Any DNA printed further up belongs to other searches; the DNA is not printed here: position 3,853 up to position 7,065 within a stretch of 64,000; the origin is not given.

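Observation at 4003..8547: Unknown 971-aa protein paired with a HerA/FtsK-like ATPase and a small coupled ORF: candidate novel two-gene system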

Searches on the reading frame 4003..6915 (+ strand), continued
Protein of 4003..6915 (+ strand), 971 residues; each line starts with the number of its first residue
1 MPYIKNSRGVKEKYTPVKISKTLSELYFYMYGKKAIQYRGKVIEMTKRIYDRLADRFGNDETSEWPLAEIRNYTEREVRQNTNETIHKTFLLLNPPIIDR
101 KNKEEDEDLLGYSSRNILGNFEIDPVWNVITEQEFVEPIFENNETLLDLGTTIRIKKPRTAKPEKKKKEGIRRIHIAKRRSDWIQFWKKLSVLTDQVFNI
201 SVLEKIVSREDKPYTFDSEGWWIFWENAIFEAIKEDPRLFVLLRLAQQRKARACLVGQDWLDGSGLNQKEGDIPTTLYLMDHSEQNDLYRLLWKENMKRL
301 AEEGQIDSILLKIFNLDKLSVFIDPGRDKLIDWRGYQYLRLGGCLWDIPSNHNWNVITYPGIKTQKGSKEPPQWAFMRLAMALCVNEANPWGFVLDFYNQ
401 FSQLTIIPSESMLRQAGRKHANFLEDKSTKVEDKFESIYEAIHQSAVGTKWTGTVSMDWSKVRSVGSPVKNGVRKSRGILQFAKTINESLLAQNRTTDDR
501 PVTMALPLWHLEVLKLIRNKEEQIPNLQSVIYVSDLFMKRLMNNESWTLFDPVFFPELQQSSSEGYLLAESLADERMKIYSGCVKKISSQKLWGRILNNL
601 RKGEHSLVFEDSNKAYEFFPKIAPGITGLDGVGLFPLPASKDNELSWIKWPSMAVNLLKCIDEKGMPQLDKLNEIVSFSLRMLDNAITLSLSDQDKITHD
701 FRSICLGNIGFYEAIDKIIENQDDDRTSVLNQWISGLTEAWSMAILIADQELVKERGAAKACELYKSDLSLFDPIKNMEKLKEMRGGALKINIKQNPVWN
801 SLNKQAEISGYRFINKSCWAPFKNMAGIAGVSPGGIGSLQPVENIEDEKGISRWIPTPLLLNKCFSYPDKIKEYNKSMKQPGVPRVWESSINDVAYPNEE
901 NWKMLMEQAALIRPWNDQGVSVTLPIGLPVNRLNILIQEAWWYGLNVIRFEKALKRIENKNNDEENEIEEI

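Call 18: find_encoding_contigs(protein=P0009, flank=8000, max_places=3)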
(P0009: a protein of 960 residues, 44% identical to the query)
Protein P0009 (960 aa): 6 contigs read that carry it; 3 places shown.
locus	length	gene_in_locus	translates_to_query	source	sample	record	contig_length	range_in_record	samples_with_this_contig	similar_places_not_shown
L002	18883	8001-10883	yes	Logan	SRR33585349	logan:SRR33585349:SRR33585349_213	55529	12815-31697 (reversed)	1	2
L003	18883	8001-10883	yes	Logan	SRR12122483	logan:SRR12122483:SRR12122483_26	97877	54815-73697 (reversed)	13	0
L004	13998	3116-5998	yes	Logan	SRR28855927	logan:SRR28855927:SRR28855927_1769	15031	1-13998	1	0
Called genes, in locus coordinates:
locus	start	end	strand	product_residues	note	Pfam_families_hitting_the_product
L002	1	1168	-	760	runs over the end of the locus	PF22527:DEXQc_Suv3, PF00271:Helicase_C, PF12513:SUV3_C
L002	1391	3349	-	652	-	PF05496:RuvB_N (faint), PF00004:AAA, PF20720:nSTAND3 (weak), PF17862:AAA_lid_3, PF01434:Peptidase_M41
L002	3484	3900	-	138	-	-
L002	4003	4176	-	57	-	PF04324:Fer2_BFD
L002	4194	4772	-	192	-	-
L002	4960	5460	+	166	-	-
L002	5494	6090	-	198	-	PF00574:CLP_protease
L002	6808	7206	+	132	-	-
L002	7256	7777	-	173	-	-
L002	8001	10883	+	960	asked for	PF00317:Ribonuc_red_lgN (weak), PF02867:Ribonuc_red_lgC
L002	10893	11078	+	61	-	-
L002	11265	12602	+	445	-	PF01935:DUF87, PF05872:HerA_C (faint), PF13401:AAA_22 (faint)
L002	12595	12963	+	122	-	-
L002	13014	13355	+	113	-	PF01521:Fe-S_biosyn (weak)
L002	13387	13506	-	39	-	-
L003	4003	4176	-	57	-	PF04324:Fer2_BFD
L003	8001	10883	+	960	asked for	PF00317:Ribonuc_red_lgN (weak), PF02867:Ribonuc_red_lgC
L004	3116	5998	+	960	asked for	PF00317:Ribonuc_red_lgN (weak), PF02867:Ribonuc_red_lgC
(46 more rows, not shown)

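Call 19: find_encoding_contigs(protein=P0024, flank=8000, max_places=2)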
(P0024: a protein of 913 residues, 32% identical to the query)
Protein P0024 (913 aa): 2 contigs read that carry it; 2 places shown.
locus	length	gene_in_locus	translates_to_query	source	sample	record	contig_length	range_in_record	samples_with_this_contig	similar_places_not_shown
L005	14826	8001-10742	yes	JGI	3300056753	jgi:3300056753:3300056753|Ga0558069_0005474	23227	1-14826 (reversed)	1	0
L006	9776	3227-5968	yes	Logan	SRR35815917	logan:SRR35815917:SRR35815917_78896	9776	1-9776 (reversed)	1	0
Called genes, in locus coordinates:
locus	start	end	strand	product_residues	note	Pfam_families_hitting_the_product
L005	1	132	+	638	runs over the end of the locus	PF00012:HSP70, PF06723:MreB_Mbl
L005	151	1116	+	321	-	PF00226:DnaJ, PF01556:DnaJ_C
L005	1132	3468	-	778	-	PF07793:DUF1631, PF26671:DUF1631_2nd, PF26672:DUF1631_3rd, PF26670:DUF1631_C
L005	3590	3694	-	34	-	-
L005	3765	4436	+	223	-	PF01464:SLT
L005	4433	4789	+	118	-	PF00085:Thioredoxin, PF13098:Thioredoxin_2 (weak)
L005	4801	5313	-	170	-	PF00383:dCMP_cyt_deam_1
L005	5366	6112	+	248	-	PF03372:Exo_endo_phos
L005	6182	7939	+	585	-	-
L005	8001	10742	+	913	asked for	PF00317:Ribonuc_red_lgN (weak), PF02867:Ribonuc_red_lgC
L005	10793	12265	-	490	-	PF05872:HerA_C (faint), PF01935:DUF87 (weak), PF13401:AAA_22 (faint)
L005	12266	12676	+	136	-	-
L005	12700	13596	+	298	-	PF06750:A24_N_bact, PF01478:Peptidase_A24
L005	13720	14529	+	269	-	PF13606:Ank_3 (faint), PF00023:Ank (faint), PF13637:Ank_4 (faint), PF12796:Ank_2 (weak)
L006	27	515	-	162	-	PF00383:dCMP_cyt_deam_1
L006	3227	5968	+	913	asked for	PF00317:Ribonuc_red_lgN (weak), PF02867:Ribonuc_red_lgC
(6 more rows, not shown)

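Call 20: find_encoding_contigs(protein=P0016, flank=8000, max_places=2)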
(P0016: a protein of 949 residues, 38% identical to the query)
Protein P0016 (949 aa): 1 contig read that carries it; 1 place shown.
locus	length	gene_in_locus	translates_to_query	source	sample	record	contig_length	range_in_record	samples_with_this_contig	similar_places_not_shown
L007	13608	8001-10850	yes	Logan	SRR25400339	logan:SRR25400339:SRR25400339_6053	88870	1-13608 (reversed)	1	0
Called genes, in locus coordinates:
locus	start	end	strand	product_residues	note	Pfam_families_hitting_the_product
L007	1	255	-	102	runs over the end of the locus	-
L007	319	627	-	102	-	-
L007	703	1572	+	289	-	PF10502:Peptidase_S26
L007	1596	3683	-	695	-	PF00990:GGDEF, PF00563:EAL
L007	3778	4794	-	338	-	PF01471:PG_binding_1 (weak), PF03734:YkuD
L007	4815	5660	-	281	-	PF13637:Ank_4 (faint), PF00023:Ank (faint), PF13606:Ank_3 (faint), PF12796:Ank_2, PF13857:Ank_5 (weak)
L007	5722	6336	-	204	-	-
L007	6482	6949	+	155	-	-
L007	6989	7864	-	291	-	PF13606:Ank_3 (faint), PF13637:Ank_4 (faint), PF00023:Ank (faint), PF12796:Ank_2 (weak)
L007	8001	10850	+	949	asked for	PF00317:Ribonuc_red_lgN (weak), PF02867:Ribonuc_red_lgC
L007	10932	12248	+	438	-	PF01935:DUF87, PF05872:HerA_C (faint), PF04851:ResIII (faint), PF13401:AAA_22 (faint)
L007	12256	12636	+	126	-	-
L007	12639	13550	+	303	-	PF06750:A24_N_bact, PF01478:Peptidase_A24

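Call 21: find_encoding_contigs(protein=P0007, flank=8000, max_places=2)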
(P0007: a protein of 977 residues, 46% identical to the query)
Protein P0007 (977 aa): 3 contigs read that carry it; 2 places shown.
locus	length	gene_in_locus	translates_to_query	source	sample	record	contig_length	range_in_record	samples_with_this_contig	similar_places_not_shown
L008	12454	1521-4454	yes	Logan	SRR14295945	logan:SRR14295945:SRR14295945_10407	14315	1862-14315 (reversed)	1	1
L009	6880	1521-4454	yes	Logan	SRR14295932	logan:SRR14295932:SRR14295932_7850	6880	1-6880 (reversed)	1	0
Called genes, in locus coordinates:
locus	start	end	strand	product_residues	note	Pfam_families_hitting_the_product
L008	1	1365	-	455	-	?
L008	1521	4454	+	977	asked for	PF03477:ATP-cone (weak), PF00317:Ribonuc_red_lgN (weak), PF02867:Ribonuc_red_lgC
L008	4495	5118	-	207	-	-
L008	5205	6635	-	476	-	-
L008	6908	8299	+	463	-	PF01935:DUF87, PF05872:HerA_C (faint), PF13401:AAA_22 (faint)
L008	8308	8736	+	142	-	-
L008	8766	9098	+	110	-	PF01521:Fe-S_biosyn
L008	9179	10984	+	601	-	PF13637:Ank_4 (faint), PF00023:Ank (faint), PF13606:Ank_3 (faint), PF12796:Ank_2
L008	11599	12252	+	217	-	PF00574:CLP_protease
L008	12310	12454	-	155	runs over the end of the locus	-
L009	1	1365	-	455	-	?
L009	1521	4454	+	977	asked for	PF03477:ATP-cone (weak), PF00317:Ribonuc_red_lgN (weak), PF02867:Ribonuc_red_lgC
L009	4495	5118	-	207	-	-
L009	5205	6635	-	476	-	-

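Call 25: find_related_loci(query=A1, collection=genome_contigs, flank=8000)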
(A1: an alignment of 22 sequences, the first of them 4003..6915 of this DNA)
Query A1 (971 aa) in genome_contigs; peptide patterns used: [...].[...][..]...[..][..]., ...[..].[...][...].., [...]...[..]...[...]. (x = any residue, [..] = any of these).
74 stretches matched a pattern, but none encodes a relative of the query by tblastn (E <= 1e-3).
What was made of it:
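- Tried and rejected: GTDB representative genomes, RNR-like profile: no relative found (call 25).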

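Call 57: find_related_loci(query=A1, collection=viral_contigs, flank=8000)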
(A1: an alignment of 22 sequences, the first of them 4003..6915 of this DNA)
Query A1 (971 aa) in viral_contigs; peptide patterns used: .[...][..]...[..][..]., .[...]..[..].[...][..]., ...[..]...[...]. (x = any residue, [..] = any of these).
66 stretches matched a pattern, but none encodes a relative of the query by tblastn (E <= 1e-3).

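Call 66: predict_structure(alignment_id=A1)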
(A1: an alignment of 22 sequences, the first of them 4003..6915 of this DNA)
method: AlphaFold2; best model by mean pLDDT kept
length: 971 residues; sequences in the alignment: 22
mean_pLDDT: 86.2   pTM: 0.80
mean pLDDT of the five models: 86.2, 85.4, 83.9, 83.8, 83.2
residues with pLDDT >= 90: 586; 70-90: 285; 50-70: 37; < 50: 63
segments of 3 or more residues with pLDDT < 50: 99-120, 142-165, 955-971
pLDDT, mean of each block of 10 residues (from residue 1): 76 88 90 84 93 91 88 92 86 67 35 32 80 67 47 43 56 86 93 88 86 88 94 95 94 93 88 84 91 95 94 96 94 95 92 82 91 97 96 97 96 92 91 90 80 85 88 85 92 77 94 91 88 95 95 89 91 93 94 95 92 92 92 91 84 96 91 97 96 89 95 88 72 91 96 96 93 92 81 84 93 94 93 88 89 92 91 93 89 86 89 93 89 91 91 47 32 32
secondary structure, 60 per line:
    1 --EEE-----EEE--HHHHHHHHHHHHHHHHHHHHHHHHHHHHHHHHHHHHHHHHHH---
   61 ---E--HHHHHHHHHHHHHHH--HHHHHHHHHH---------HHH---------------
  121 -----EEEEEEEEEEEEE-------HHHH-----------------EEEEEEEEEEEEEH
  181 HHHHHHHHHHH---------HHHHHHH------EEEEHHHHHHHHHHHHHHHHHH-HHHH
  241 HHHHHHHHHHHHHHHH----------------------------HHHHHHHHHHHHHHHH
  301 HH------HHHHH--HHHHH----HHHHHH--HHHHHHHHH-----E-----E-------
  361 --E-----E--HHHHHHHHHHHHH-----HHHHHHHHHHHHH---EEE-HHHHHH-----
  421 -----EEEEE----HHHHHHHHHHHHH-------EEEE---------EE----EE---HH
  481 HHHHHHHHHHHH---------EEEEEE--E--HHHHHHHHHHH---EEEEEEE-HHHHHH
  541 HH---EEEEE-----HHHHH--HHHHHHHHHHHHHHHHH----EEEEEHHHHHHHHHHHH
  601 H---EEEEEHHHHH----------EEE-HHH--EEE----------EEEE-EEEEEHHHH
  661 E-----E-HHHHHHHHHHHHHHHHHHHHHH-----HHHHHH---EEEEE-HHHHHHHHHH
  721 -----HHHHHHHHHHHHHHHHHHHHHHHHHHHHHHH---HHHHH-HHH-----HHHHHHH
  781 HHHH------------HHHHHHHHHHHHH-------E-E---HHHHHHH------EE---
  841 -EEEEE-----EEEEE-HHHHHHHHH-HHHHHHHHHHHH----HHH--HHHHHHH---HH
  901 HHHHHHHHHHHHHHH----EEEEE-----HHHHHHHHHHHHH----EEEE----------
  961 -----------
elements in order (helices of 4 or more, strands of 3 or more residues): E3-5 E11-13 H16-57 H67-81 H84-93 E126-138 H146-149 E167-179 H180-191 H201-207 E214-217 H218-235 H237-256 H285-302 H309-313 H316-320 H325-330 H333-341 H372-384 H390-402 E406-408 H410-415 E426-430 H435-447 E455-458 H479-492 E502-507 H513-523 E527-533 H535-542 E546-550 H556-560 H563-579 E584-588 H589-601 E605-609 H610-614 E625-627 E634-636 E647-650 E652-656 H657-660 H669-690 H696-701 E705-709 H711-720 H726-756 H760-764 H774-784 H797-809 H823-829 E842-846 E852-856 H858-866 H868-879 H889-895 H899-915 E920-924 H930-942 E947-950
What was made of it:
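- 4003..6918 (+): Catalytically dead class Ia ribonucleotide reductase alpha (NrdA-like) pseudoenzyme, 971 aa. Layout: degenerate ATP-cone (aa 1-~95), family-specific insert (aa ~96-280), all-alpha domain plus 10-stranded barrel (aa ~281-954), disordered acidic tail (aa 955-971). AF2 pLDDT 86 / pTM 0.80 (call 66).
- The structure prediction is confident (call 66).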

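Call 69: fold_search(model_id=the predicted structure, library=pdb)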
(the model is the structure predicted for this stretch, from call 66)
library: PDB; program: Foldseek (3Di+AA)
matches with E <= 10: 411; with E <= 0.001: 137
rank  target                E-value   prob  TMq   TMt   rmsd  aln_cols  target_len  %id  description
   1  5im3_A                9.1e-46  1.00  0.65  0.71  11.7       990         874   21  Crystal structure of the class I ribonucleotide reductase from Pseudomonas aeruginosa in complex with dATP (released 2016-05-04)
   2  5im3_B                2.3e-45  1.00  0.65  0.72  12.1       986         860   20  Crystal structure of the class I ribonucleotide reductase from Pseudomonas aeruginosa in complex with dATP (released 2016-05-04)
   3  8vhp_F                9.4e-34  1.00  0.61  0.79   5.7       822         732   17  Crystal structure of E. coli class Ia ribonucleotide reductase alpha subunit W28A variant bound to CDP and two molecul (released 2024-09-04)
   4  3uus_A                1.6e-33  1.00  0.60  0.79   5.4       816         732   17  Crystal structure of the dATP inhibited E. coli class Ia ribonucleotide reductase complex (released 2011-12-21)
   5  8vhq_B                1.7e-33  1.00  0.60  0.78   5.8       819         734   18  Crystal structure of E. coli class Ia ribonucleotide reductase alpha subunit W28A variant bound to dATP and ATP (released 2024-09-04)
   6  8vhp_H                1.8e-33  1.00  0.61  0.79   5.8       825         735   17  Crystal structure of E. coli class Ia ribonucleotide reductase alpha subunit W28A variant bound to CDP and two molecul (released 2024-09-04)
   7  8vhu_A                3.2e-33  1.00  0.60  0.77   6.1       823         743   17  Crystal structure of dATP bound E. coli class Ia ribonucleotide reductase alpha construct fused with the C-terminal ta (released 2024-09-04)
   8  5cnv_A                4.1e-33  1.00  0.61  0.78   6.0       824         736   17  Crystal structure of the dATP inhibited E. coli class Ia ribonucleotide reductase complex bound to GDP and TTP at 3.20 (released 2016-01-20)
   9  5cns_A                4.3e-33  1.00  0.60  0.78   6.1       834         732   17  Crystal structure of the dATP inhibited E. coli class Ia ribonucleotide reductase complex bound to CDP and dATP at 2.9 (released 2016-01-20)
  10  4r1r_A                4.9e-33  1.00  0.59  0.77   6.1       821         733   16  RIBONUCLEOTIDE REDUCTASE R1 PROTEIN WITH SUBSTRATE, GDP AND EFFECTOR DTTP FROM ESCHERICHIA COLI (released 1998-01-28)
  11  8vhu_B                6.6e-33  1.00  0.58  0.77   5.8       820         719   18  Crystal structure of dATP bound E. coli class Ia ribonucleotide reductase alpha construct fused with the C-terminal ta (released 2024-09-04)
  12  8vhp_A                7.2e-33  1.00  0.61  0.79   5.7       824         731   17  Crystal structure of E. coli class Ia ribonucleotide reductase alpha subunit W28A variant bound to CDP and two molecul (released 2024-09-04)
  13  8vhp_B                7.2e-33  1.00  0.61  0.79   5.8       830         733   17  Crystal structure of E. coli class Ia ribonucleotide reductase alpha subunit W28A variant bound to CDP and two molecul (released 2024-09-04)
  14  4erm_A                7.2e-33  1.00  0.60  0.78   5.8       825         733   18  Crystal structure of the dATP inhibited E. coli class Ia ribonucleotide reductase complex at 4 Angstroms resolution (released 2012-07-04)
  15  8vhr_B                9.1e-33  1.00  0.60  0.78   5.7       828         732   18  Crystal structure of E. coli class Ia ribonucleotide reductase alpha subunit W28A variant bound to dATP and GTP (released 2024-09-04)
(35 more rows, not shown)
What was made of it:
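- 4003..6918 (+): Foldseek 5im3 E 9e-46, TM 0.65-0.72 (call 69).
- On Class I ribonucleotide reductase alpha (NrdA): AF2 plus Foldseek 5im3 E 9e-46 (calls 66, 69).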
